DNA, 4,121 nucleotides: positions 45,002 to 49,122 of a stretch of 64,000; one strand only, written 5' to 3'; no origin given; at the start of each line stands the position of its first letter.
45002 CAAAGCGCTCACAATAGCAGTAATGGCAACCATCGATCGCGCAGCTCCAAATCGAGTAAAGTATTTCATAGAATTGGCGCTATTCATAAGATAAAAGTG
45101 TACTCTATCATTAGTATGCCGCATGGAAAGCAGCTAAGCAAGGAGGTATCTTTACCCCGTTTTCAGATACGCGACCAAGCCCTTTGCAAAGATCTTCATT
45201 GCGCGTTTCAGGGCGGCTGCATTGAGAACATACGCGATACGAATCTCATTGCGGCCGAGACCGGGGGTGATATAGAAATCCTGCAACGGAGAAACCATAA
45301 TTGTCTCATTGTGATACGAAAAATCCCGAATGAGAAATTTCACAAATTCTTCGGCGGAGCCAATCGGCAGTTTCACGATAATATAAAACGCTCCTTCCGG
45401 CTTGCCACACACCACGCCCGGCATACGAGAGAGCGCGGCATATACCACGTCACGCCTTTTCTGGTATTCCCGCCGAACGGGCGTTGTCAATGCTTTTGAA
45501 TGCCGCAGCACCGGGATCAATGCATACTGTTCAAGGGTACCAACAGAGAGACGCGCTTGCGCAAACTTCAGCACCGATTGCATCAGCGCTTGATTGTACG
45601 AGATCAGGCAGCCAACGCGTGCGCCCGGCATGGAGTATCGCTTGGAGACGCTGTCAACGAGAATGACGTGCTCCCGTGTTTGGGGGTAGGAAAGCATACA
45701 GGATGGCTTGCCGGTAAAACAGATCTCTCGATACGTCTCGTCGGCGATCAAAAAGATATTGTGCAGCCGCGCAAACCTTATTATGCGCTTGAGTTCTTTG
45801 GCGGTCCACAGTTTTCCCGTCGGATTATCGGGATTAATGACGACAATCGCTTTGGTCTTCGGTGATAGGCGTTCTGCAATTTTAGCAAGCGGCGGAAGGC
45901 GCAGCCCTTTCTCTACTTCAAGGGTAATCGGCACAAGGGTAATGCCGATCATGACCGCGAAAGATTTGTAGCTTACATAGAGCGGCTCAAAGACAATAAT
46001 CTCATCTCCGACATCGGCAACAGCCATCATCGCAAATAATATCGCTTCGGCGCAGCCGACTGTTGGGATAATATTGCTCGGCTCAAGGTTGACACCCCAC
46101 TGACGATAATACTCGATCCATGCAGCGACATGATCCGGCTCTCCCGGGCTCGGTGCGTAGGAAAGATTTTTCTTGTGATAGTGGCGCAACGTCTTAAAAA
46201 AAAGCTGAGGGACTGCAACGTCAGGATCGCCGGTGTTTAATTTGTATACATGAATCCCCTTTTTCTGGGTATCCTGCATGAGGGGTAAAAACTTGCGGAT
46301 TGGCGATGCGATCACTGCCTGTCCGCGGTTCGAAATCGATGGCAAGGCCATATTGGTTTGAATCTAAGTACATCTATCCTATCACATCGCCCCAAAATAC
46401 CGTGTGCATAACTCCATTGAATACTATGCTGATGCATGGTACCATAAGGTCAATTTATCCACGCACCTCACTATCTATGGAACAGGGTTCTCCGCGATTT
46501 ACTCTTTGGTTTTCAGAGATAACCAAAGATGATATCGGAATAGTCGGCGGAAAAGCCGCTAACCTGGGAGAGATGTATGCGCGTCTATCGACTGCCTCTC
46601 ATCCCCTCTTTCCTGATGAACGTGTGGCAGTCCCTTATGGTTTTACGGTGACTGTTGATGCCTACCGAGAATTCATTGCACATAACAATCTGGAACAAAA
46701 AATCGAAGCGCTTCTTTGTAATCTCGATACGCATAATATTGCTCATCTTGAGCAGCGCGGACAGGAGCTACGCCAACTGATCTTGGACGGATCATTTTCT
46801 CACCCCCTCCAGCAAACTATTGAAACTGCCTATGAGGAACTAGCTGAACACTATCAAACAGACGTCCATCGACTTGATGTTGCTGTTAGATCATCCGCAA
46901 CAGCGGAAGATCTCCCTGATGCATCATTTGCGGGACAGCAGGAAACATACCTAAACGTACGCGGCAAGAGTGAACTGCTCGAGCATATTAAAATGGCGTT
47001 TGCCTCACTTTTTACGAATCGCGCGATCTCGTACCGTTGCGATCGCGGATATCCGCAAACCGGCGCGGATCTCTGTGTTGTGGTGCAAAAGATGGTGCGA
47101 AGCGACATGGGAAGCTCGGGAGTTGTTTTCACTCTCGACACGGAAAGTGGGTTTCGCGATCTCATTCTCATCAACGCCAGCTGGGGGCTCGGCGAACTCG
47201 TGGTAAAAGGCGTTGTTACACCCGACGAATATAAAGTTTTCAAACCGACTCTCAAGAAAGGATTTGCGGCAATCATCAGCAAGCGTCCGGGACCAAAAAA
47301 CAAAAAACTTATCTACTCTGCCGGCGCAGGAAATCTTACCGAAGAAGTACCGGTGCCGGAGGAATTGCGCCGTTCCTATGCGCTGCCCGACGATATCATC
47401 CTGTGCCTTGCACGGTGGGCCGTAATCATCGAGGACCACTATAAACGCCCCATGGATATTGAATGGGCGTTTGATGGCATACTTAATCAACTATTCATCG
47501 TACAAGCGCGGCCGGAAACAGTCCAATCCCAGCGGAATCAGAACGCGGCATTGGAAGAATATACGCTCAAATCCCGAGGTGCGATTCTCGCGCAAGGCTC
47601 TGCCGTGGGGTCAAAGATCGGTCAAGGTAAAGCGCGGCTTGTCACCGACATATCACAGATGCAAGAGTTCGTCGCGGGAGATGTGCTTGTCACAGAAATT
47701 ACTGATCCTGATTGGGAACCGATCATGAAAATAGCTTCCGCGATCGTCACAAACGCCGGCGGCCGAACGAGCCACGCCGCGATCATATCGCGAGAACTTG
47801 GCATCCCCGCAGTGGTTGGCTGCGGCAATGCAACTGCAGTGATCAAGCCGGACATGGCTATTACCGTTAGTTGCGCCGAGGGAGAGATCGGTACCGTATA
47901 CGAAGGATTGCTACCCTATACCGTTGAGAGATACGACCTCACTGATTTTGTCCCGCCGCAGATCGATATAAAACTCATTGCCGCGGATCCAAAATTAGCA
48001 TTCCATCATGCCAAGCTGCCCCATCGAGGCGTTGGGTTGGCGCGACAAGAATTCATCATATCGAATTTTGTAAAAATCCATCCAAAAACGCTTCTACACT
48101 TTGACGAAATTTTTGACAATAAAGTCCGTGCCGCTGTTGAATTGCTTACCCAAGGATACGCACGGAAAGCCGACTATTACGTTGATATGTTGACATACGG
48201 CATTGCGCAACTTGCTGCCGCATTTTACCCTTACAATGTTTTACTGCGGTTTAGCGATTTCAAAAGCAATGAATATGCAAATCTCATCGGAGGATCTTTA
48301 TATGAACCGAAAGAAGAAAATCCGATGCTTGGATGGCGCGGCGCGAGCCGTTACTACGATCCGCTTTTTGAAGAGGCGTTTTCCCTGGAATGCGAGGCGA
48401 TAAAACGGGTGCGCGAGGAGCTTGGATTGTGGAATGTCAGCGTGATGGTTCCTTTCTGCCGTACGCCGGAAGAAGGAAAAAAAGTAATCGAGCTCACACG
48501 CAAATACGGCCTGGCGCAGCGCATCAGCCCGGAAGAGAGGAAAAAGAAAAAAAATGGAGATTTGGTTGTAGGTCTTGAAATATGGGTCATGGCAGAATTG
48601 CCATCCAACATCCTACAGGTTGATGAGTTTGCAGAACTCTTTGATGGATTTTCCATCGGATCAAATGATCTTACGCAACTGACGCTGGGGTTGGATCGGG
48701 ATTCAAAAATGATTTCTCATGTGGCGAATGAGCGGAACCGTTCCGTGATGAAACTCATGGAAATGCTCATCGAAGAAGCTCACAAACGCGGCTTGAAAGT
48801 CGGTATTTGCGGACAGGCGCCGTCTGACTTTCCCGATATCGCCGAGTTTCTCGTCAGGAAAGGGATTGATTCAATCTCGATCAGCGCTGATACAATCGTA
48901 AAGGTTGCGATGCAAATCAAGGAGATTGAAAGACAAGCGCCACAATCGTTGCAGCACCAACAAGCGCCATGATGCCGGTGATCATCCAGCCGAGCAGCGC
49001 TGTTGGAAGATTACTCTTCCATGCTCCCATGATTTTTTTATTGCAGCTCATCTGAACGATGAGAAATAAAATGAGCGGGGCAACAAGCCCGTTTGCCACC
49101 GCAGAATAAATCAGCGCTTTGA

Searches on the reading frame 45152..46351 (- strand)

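Call 17: search_protein_families(library=pfam, proteins=[window:45152-46351:-], max_evalue=0.01)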
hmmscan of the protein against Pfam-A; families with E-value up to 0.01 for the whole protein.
window:45152-46351:- (399 aa): 4 families
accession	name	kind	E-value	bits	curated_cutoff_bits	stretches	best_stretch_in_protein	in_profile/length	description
PF00155.27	Aminotran_1_2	-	1.6e-45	156.3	19.7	1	34-386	2-359/361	Aminotransferase class I and II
PF09005.15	FUBP_C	-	1.6e-05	24.7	20.1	1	68-88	4-24/36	Far upstream element-binding protein, C-terminal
PF01053.26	Cys_Met_Meta_PP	-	0.00022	20.4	27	1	103-207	79-176/381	Cys/Met metabolism PLP-dependent enzyme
PF01041.23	DegT_DnrJ_EryC1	-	0.0003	20.6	19.8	1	95-204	43-145/360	DegT/DnrJ/EryC1/StrS aminotransferase family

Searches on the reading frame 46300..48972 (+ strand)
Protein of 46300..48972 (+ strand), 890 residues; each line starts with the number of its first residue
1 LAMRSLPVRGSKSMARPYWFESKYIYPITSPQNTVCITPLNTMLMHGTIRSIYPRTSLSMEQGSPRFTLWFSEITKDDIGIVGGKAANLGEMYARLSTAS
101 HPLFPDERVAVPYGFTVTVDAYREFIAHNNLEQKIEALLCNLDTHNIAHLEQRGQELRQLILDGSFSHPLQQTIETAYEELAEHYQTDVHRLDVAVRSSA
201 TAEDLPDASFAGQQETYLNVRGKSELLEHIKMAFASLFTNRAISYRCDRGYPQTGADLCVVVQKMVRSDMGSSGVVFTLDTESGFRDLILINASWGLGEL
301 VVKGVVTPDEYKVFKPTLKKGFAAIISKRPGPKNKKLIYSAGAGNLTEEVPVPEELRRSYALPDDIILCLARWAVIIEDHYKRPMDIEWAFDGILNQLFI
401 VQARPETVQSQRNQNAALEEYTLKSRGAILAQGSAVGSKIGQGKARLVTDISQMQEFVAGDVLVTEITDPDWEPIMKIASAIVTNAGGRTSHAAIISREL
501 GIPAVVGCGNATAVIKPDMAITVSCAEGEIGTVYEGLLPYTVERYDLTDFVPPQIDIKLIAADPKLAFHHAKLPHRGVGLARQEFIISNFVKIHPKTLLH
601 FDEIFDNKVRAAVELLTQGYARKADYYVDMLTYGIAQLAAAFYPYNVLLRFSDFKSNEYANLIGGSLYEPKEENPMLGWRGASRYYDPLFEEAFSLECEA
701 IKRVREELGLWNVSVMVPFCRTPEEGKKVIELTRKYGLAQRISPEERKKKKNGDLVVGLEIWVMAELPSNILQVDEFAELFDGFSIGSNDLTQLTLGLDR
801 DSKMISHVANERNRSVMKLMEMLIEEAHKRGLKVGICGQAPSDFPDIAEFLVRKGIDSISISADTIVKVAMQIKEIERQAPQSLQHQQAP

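Call 17: search_protein_families(library=pfam, proteins=[window:46300-48972:+], max_evalue=0.01)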
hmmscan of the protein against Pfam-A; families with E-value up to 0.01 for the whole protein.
window:46300-48972:+ (890 aa): 3 families
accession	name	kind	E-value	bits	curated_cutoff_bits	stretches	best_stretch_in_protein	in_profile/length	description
PF01326.24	PPDK_N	-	2.6e-115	385.6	27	1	81-423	3-326/328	Pyruvate phosphate dikinase, AMP/ATP-binding domain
PF02896.24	PEP-utilizers_C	-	1.4e-57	195.5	22.8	1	556-877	21-292/293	PEP-utilising enzyme, PEP-binding domain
PF00391.29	PEP-utilizers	-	5e-25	87.4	23.1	1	459-528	3-72/72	PEP-utilising enzyme, mobile domain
